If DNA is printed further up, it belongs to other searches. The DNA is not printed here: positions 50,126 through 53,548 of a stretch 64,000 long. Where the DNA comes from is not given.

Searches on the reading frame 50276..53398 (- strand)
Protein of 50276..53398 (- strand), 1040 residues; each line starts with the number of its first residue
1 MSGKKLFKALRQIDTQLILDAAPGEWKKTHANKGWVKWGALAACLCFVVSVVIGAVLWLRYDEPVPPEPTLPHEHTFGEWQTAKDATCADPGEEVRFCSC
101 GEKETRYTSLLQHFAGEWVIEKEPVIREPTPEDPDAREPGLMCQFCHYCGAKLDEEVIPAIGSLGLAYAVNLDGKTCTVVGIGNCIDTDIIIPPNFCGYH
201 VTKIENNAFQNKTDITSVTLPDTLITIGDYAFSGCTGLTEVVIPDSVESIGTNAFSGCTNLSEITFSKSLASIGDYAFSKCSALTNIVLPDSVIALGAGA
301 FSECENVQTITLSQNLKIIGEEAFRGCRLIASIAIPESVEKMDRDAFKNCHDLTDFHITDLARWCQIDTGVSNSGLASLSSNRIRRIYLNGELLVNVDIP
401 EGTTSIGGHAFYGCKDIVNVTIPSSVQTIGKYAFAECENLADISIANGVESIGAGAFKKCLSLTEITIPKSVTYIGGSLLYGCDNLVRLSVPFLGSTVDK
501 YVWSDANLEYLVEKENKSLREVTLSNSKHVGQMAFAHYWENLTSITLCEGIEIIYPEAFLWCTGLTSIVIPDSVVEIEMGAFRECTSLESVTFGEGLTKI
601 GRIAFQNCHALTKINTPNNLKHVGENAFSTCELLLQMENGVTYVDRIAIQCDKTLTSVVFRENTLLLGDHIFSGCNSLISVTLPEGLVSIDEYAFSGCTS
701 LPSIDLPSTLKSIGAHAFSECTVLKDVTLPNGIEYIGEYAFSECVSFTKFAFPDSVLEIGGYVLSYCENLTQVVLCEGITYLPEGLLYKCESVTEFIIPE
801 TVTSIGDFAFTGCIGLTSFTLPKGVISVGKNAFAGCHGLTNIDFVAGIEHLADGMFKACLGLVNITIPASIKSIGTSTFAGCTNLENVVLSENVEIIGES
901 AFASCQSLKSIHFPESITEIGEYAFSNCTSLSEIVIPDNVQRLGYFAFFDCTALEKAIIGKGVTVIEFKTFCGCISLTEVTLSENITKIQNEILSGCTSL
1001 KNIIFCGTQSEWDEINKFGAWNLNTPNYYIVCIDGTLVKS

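Call 50: search_protein_families(library=pfam, proteins=[window:50276-53398:-], max_evalue=0.001)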
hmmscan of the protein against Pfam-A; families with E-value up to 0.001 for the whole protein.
window:50276-53398:- (1040 aa): 3 families
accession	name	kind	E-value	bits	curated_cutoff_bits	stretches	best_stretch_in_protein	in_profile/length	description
PF13306.12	LRR_5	-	4.5e-262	854.5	27.7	9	803-928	1-123/127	BspA type Leucine rich repeat region (6 copies)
PF13855.12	LRR_8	-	1e-30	105.7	27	0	870-911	12-54/61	Leucine rich repeat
PF23952.1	LRR_EndoS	-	1.5e-11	45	27.9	0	573-618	46-91/116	Endo-beta-N-acetylglucosaminidase EndoS LRR domain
